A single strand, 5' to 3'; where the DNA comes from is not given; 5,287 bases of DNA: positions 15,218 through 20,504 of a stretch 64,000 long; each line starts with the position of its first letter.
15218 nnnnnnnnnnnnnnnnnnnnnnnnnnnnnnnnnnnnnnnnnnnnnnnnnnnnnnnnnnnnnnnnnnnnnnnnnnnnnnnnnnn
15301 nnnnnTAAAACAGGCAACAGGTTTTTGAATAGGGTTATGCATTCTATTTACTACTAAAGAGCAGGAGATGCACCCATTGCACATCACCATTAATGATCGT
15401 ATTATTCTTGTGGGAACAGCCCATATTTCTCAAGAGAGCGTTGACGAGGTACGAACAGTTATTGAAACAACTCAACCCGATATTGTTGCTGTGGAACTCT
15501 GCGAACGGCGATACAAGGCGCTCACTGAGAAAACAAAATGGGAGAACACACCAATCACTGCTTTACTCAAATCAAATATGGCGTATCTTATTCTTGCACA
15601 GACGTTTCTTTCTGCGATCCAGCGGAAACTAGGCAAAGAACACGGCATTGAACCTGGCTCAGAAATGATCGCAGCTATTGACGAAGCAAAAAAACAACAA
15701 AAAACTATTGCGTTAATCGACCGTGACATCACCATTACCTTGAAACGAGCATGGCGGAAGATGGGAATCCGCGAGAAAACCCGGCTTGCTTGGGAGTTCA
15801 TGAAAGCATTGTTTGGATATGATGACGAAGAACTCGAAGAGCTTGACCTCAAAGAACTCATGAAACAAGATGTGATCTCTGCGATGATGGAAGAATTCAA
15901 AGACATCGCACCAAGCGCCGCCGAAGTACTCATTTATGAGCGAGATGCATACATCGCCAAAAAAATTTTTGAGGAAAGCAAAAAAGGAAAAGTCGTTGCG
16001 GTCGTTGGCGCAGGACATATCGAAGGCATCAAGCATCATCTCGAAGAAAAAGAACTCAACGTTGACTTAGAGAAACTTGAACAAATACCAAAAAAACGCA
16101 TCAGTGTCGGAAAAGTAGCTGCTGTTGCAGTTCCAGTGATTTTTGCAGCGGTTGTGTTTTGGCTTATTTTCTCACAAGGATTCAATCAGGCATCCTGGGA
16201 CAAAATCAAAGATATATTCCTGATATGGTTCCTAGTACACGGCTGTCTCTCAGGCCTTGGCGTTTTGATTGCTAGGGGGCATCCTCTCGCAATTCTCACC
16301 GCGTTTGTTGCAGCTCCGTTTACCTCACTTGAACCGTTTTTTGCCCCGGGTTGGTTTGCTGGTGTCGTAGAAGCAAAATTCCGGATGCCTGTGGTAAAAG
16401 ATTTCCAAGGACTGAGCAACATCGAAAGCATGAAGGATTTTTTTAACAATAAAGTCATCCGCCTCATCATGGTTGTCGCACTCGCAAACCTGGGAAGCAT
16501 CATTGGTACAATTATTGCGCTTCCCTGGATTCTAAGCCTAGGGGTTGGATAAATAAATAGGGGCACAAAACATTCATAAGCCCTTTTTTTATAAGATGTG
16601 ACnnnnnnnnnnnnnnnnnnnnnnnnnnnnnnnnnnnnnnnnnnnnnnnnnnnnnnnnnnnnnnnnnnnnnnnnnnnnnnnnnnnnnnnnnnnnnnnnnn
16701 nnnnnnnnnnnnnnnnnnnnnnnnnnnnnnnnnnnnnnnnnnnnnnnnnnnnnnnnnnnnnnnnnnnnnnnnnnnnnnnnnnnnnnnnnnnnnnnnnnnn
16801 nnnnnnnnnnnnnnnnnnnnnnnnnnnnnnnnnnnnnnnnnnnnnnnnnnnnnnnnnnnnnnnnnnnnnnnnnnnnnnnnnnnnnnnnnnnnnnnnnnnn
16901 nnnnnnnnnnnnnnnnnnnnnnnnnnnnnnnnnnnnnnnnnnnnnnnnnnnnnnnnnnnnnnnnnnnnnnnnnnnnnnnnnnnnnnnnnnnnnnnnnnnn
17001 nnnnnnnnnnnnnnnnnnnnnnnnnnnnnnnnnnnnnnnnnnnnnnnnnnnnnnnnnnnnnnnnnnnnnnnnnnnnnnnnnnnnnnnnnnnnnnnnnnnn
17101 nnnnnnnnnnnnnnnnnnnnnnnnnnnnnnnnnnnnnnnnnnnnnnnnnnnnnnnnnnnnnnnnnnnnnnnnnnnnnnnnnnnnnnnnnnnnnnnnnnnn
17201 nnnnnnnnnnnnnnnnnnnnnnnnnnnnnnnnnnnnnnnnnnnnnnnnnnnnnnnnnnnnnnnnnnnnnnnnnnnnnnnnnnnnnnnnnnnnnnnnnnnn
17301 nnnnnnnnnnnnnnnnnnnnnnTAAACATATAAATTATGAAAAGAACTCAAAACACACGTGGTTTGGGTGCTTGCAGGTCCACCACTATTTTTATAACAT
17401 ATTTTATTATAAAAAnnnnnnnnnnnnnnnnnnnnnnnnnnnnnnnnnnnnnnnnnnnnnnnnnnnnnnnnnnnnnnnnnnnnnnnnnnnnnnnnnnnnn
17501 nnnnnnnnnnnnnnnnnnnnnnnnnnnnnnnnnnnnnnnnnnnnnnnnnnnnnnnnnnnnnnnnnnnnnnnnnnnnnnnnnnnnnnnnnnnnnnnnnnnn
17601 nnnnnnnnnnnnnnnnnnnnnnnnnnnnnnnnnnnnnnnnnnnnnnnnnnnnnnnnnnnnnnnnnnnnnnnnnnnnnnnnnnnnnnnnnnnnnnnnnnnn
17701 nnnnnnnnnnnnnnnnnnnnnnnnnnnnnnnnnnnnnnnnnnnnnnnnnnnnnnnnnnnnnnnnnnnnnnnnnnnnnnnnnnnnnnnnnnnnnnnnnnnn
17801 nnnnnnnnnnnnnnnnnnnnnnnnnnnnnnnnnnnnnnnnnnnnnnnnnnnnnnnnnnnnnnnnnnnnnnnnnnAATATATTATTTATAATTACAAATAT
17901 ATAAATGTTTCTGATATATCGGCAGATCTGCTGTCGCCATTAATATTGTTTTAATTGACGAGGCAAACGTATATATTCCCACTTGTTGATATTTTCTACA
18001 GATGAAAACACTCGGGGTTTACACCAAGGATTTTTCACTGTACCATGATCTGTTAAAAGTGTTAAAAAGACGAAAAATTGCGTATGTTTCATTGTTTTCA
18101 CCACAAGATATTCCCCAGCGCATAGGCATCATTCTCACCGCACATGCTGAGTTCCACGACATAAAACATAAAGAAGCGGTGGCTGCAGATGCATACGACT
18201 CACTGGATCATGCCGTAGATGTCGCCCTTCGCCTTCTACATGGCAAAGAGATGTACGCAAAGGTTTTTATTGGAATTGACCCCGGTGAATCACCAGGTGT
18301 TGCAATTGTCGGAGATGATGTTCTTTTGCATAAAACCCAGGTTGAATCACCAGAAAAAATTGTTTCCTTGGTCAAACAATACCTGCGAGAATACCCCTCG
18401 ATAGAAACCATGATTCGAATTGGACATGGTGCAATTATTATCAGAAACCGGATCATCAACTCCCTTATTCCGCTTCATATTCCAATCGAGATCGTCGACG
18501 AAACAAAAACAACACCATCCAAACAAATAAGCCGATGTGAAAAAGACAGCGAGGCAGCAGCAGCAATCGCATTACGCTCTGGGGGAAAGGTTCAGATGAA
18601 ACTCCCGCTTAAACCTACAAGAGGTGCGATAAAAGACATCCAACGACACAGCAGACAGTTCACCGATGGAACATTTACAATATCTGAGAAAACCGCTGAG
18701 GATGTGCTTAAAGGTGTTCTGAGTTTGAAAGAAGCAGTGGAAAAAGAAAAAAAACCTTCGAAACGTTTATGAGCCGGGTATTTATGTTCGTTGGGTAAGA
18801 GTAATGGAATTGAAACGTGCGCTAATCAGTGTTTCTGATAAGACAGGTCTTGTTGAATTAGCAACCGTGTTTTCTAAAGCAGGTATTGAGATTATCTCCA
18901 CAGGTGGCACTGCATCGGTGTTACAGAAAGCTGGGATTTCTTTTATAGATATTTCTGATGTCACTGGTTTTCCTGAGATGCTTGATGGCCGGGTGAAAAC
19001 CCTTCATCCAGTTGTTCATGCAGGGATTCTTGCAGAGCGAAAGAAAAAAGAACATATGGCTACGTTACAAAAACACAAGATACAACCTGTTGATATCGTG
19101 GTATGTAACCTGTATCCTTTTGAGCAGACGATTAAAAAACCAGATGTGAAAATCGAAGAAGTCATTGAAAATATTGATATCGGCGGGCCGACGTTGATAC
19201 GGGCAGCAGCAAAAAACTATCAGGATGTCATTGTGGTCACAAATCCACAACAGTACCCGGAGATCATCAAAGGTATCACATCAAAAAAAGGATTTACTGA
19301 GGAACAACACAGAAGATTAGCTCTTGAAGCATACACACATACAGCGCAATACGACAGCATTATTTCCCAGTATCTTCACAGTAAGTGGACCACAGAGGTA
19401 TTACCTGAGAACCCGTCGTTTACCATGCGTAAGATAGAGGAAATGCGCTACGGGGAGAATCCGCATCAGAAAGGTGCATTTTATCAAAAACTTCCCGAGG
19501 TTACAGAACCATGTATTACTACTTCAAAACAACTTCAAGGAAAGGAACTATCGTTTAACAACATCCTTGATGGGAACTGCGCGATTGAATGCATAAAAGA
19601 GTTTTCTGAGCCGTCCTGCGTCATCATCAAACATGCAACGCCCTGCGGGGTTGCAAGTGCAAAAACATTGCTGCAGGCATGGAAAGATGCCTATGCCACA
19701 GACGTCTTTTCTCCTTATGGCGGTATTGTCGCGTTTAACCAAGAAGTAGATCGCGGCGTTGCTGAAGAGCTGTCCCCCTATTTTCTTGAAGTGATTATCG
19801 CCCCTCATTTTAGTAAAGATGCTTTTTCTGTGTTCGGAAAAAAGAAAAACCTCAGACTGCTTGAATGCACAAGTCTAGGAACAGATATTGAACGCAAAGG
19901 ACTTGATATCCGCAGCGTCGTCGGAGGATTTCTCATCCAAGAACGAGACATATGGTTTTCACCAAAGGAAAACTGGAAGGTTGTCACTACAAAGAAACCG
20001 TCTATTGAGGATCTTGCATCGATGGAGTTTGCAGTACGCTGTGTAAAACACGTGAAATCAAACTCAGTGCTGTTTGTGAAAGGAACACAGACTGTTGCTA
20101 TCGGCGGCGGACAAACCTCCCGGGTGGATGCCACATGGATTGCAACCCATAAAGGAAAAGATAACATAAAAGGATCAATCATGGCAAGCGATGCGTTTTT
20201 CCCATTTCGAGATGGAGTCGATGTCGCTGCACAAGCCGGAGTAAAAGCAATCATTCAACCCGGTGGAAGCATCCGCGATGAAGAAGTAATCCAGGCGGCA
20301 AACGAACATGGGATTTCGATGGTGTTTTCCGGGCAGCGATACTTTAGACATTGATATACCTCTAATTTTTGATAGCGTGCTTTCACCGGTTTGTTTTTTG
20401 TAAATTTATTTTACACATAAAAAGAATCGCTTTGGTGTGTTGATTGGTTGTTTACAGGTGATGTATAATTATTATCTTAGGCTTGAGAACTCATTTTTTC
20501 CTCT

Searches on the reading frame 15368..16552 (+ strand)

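Call 66: search_protein_families(library=pfam, proteins=[window:15368-16552:+], max_evalue=0.0001)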
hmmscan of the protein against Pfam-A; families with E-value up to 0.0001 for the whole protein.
window:15368-16552:+ (394 aa): 1 family
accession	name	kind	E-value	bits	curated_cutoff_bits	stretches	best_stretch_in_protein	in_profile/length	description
PF01963.22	TraB_PrgY_gumN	-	7.3e-36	124.8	26.8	1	10-226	9-252/263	TraB/PrgY/gumN family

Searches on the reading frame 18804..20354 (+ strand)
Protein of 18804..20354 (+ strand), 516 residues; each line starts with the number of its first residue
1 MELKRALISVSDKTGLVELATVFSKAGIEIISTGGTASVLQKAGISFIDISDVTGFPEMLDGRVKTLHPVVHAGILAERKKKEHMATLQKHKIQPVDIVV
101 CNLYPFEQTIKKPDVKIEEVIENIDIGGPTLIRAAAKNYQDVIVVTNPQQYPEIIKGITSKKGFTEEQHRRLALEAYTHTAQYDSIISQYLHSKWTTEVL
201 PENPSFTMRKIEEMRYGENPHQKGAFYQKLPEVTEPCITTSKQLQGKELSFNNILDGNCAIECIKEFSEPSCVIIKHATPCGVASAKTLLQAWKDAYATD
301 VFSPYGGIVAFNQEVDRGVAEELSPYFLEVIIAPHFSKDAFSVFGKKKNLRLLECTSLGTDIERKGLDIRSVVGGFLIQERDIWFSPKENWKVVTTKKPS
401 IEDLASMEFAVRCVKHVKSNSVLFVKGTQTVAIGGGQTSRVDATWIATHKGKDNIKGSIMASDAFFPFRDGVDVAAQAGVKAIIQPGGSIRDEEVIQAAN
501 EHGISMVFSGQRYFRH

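Call 66: search_protein_families(library=pfam, proteins=[window:18804-20354:+], max_evalue=0.0001)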
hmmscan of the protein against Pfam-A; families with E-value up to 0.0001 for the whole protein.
window:18804-20354:+ (516 aa): 2 families
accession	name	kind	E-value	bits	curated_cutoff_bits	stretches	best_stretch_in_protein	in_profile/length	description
PF01808.24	AICARFT_IMPCHas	-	1.5e-114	383.1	25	1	135-450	1-311/311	AICARFT/IMPCHase bienzyme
PF02142.27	MGS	-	1.2e-24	86.6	24.1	1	15-130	1-94/94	MGS-like domain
